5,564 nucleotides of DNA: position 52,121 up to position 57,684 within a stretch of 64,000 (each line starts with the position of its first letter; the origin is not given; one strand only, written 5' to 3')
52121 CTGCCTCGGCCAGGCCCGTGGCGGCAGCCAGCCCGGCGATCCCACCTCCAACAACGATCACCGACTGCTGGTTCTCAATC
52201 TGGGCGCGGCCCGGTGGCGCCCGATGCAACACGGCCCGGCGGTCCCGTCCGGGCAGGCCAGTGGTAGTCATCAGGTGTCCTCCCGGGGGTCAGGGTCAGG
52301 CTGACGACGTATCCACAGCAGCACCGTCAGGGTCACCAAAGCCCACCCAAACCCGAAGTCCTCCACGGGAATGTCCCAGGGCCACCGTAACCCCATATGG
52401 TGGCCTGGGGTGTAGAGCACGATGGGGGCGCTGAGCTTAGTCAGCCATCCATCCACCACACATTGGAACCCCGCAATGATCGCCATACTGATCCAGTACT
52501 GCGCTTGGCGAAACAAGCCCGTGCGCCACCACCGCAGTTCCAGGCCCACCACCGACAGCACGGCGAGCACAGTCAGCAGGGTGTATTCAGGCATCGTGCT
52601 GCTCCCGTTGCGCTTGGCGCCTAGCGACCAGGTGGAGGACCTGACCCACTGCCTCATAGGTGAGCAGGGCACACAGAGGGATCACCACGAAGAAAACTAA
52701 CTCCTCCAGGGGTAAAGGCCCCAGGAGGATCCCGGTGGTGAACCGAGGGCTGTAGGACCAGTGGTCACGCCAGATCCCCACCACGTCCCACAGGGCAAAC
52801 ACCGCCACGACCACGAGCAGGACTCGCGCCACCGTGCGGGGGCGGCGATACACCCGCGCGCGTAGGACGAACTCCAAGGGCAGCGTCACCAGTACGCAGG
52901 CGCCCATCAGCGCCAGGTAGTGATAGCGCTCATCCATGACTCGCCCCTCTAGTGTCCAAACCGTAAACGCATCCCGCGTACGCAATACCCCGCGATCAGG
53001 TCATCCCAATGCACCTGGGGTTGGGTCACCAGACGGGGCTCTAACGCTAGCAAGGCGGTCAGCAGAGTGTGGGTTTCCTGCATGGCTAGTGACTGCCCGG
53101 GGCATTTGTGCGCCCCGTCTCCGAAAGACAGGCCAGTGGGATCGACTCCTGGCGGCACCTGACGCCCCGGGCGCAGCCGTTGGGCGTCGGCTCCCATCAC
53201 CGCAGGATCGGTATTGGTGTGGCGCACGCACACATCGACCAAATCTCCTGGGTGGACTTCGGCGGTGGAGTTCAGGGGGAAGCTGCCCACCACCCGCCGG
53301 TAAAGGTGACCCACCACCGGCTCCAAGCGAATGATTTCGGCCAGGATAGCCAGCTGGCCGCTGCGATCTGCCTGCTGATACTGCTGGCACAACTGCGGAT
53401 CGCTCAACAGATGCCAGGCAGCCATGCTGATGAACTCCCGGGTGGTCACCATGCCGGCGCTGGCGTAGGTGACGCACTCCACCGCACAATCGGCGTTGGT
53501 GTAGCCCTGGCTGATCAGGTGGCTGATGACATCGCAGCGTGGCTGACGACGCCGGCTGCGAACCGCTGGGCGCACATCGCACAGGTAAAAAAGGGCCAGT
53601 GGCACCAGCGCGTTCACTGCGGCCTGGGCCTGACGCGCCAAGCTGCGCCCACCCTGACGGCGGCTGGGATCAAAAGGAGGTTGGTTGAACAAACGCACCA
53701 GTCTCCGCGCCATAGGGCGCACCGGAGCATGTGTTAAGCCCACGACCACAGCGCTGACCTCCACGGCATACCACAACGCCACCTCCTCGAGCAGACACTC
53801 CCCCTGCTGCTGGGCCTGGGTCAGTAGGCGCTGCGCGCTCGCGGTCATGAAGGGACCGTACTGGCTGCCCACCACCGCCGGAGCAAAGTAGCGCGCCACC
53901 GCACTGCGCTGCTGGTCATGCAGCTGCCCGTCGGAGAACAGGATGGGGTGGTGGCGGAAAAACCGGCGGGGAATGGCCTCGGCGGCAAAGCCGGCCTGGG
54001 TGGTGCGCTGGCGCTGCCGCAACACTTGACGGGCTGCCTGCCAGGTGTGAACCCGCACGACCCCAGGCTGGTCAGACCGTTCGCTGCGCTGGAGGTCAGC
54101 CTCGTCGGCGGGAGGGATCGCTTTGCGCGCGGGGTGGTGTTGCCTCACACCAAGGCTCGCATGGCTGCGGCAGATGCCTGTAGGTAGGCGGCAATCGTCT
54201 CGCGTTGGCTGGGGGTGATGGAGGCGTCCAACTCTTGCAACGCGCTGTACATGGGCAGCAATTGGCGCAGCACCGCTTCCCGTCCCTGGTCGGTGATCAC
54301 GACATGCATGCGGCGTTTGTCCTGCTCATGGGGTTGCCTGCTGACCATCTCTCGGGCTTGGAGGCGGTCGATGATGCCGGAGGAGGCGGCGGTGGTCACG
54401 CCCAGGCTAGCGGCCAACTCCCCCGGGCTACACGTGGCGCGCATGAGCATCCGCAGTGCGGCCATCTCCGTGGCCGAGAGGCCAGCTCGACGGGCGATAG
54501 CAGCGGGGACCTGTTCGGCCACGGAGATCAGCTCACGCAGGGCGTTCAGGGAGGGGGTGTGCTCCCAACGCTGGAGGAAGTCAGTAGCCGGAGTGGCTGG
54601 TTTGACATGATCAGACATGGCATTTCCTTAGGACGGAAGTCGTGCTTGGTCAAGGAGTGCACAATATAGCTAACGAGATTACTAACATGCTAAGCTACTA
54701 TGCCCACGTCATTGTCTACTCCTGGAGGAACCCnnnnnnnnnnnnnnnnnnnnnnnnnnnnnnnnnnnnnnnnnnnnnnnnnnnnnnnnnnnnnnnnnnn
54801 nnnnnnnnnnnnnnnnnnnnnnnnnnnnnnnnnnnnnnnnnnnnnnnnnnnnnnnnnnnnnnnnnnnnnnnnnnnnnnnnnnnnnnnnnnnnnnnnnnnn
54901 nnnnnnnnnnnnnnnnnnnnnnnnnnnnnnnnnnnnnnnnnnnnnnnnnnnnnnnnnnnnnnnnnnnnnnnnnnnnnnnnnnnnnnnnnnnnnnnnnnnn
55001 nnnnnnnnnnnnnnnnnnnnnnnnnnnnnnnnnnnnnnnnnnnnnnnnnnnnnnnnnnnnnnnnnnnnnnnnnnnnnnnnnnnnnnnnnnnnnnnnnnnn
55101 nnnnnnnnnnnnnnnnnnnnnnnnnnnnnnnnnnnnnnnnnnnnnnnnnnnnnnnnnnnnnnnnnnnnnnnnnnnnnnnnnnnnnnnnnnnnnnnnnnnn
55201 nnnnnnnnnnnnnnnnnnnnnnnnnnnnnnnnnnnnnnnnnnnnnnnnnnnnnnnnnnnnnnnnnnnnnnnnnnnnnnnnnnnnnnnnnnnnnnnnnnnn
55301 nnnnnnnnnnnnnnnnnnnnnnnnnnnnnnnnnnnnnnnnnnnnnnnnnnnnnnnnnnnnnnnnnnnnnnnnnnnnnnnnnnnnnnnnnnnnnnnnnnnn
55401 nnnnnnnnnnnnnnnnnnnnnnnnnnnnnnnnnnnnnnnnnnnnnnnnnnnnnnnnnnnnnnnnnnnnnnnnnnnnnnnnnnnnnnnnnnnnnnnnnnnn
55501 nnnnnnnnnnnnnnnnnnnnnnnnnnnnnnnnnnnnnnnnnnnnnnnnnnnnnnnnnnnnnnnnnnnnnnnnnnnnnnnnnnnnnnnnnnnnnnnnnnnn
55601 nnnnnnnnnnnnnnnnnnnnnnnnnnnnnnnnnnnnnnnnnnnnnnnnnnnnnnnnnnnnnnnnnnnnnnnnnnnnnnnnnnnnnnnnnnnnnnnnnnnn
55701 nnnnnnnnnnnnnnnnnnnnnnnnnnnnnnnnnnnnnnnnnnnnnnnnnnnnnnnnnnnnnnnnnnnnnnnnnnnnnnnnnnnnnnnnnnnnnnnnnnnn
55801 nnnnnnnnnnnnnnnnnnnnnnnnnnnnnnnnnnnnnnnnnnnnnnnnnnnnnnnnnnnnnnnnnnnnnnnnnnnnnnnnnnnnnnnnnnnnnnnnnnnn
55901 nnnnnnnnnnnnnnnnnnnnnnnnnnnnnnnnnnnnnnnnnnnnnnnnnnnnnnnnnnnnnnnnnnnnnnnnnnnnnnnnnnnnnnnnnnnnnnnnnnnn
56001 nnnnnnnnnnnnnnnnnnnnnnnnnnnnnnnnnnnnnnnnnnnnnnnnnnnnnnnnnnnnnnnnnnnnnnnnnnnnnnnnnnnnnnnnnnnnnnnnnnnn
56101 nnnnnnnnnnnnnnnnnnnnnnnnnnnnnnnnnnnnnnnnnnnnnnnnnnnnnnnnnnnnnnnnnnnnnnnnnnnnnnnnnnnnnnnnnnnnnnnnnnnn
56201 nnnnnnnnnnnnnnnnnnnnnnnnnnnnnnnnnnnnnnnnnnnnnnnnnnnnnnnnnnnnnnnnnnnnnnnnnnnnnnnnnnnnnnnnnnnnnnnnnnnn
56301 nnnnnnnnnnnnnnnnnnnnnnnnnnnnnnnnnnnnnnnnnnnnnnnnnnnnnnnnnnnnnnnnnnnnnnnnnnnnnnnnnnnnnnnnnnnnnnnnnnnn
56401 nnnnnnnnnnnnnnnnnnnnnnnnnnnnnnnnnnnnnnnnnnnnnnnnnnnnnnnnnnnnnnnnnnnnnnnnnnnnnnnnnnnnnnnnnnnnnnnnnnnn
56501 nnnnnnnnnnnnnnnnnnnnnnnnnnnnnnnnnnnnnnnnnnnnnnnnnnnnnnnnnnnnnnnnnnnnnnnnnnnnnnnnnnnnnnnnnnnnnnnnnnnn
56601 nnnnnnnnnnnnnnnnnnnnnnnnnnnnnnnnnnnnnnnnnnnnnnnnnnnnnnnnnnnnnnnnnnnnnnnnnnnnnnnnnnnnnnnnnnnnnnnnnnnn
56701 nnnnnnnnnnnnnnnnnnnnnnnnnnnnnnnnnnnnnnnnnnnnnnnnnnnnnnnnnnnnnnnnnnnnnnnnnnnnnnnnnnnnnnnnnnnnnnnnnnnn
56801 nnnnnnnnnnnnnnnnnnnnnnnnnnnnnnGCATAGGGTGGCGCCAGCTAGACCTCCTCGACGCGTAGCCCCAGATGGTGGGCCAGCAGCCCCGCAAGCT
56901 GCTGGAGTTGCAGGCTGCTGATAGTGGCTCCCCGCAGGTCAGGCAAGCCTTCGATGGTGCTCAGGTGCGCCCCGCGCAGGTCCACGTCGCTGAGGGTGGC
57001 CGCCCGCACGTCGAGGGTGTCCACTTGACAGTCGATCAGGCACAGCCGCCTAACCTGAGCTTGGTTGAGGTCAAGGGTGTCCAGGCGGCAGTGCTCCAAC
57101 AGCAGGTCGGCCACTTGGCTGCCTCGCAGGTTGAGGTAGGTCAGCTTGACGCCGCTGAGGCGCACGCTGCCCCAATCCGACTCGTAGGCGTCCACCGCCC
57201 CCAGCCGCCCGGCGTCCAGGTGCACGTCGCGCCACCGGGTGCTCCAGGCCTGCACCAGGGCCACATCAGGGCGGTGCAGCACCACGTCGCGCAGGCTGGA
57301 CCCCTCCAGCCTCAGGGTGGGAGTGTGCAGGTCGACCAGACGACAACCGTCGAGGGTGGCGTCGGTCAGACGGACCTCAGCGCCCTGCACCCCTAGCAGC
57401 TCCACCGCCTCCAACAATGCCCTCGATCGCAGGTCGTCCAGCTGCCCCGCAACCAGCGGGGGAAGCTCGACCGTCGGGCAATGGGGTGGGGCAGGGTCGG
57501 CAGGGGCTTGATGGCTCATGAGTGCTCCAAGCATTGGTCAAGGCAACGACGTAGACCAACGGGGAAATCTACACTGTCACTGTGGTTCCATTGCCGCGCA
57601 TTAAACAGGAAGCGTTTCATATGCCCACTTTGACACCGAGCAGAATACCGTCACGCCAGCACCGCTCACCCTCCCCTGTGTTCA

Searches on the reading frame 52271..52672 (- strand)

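Call 3: search_protein_families(library=pfam, proteins=[window:52271-52672:-])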
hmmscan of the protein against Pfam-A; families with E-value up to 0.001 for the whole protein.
window:52271-52672:- (133 aa): 1 family
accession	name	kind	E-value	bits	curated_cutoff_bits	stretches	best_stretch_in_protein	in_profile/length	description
PF18916.5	Lycopene_cyc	-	3.7e-07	31.1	27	1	30-119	4-88/92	Lycopene cyclase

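Call 35: search_protein_families(library=ncbifam, proteins=[window:52271-52672:-])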
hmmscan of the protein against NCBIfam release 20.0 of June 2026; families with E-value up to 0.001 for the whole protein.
window:52271-52672:- (133 aa): 1 family
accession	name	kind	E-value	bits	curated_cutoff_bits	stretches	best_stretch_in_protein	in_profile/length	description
TIGR03462.1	CarR_dom_SF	subfamily_domain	3.8e-14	53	39.4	1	29-120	2-88/89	lycopene cyclase domain-containing protein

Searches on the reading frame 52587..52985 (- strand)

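Call 3: search_protein_families(library=pfam, proteins=[window:52587-52985:-])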
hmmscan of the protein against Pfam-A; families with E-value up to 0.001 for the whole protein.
window:52587-52985:- (132 aa): 1 family
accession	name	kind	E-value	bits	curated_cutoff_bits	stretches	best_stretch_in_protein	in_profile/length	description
PF18916.5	Lycopene_cyc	-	1.2e-08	35.9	27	1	29-112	8-91/92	Lycopene cyclase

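Call 35: search_protein_families(library=ncbifam, proteins=[window:52587-52985:-])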
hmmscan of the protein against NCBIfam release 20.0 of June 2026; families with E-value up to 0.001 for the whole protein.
window:52587-52985:- (132 aa): 1 family
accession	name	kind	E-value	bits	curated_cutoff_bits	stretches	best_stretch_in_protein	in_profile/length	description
TIGR03462.1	CarR_dom_SF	subfamily_domain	6.3e-21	74.7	39.4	1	21-110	1-89/89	lycopene cyclase domain-containing protein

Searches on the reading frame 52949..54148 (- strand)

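Call 3: search_protein_families(library=pfam, proteins=[window:52949-54148:-])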
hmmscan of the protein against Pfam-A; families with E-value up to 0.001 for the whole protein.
window:52949-54148:- (399 aa): 1 family
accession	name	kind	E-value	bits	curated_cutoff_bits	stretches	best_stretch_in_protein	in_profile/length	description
PF00067.27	p450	-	2.4e-13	50.1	22.8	1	267-367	326-429/462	Cytochrome P450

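Call 35: search_protein_families(library=ncbifam, proteins=[window:52949-54148:-])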
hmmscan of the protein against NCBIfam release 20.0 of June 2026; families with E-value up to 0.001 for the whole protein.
window:52949-54148:- (399 aa): 3 families
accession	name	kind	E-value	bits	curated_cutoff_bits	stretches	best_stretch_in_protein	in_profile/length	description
TIGR04538.1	P450_cycloAA_1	subfamily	3.6e-13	49.1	500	1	34-366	36-362/395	cytochrome P450, cyclodipeptide synthase-associated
NF041177.1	Cyp119_Thmprot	equivalog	2.1e-10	39.9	680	1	205-364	185-334/368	cytochrome P450 Cyp119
NF050147.1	aminopyruv_ApyO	equivalog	1.6e-08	33.6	525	1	22-249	30-258/444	RiPP biosynthesis cytochrome P450 ApyO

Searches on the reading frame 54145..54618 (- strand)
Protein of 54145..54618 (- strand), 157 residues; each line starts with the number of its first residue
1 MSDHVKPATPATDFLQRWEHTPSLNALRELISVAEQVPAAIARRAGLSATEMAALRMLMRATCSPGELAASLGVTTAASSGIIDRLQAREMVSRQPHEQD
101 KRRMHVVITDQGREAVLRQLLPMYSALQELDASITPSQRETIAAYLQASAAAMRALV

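Call 34: search_protein_families(library=pfam, proteins=[window:54145-54618:-])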
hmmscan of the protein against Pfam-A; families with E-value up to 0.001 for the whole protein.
window:54145-54618:- (157 aa): 3 families
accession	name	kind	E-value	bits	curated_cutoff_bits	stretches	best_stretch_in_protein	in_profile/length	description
PF12802.13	MarR_2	-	1.4e-12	48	27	1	46-103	2-61/61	MarR family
PF01047.28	MarR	-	6.8e-10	39.1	24.6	1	47-103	1-58/59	MarR family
PF13463.12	HTH_27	-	0.00081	20.1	22.2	0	68-112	24-68/68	Winged helix DNA-binding domain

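Call 35: search_protein_families(library=ncbifam, proteins=[window:54145-54618:-])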
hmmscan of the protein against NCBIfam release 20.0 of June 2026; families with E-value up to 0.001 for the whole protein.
window:54145-54618:- (157 aa): 9 families
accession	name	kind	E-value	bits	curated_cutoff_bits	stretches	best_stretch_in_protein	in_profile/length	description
NF008122.0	PRK10870.1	equivalog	1.7e-09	37.6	157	1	61-141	70-150/176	transcriptional repressor MprA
NF045593.1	bilirub_TF_BilQ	equivalog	3.9e-09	36.3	125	1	61-147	43-129/135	bilirubin utilization transcriptional regulator BilQ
NF053777.1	Saro0803TransReg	equivalog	1.1e-07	31.6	200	1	66-117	55-106/140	Saro_0803 family transcriptional regulator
TIGR02337.1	HpaR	equivalog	2.9e-06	27.1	121.2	1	49-120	28-100/130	homoprotocatechuate degradation operon regulator HpaR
NF052438.1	TransRegRv0880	equivalog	4.5e-06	26.5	220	1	45-143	30-129/143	Rv0880 family HTH-type transcriptional regulator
NF008565.1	PRK11512.1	equivalog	2.1e-05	24.5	240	1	55-115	46-107/144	multiple antibiotic resistance transcriptional regulator MarR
NF050133.1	TransRegFabT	equivalog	0.00018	21.8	200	1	45-113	25-94/138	fatty acid biosynthesis transcriptional regulator FabT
NF052638.1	TransRegOhrRVib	equivalog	0.00022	21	200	0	69-114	58-103/141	transcriptional regulator OhrR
NF038251.1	AdcR_fam_Zn_TF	equivalog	0.00073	19.8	175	1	47-114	34-101/143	zinc-dependent MarR family transcriptional regulator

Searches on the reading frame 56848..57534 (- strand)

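Call 34: search_protein_families(library=pfam, proteins=[window:56848-57534:-])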
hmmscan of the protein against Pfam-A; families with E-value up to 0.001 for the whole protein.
window:56848-57534:- (228 aa): 2 families
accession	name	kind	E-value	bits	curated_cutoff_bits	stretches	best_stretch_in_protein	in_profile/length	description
PF13599.13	Pentapeptide_4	-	2.4e-11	44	38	1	146-193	8-55/78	Pentapeptide repeat region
PF00805.28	Pentapeptide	-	4.8e-07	29.7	20.2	0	179-191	26-38/40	Pentapeptide repeats (8 copies)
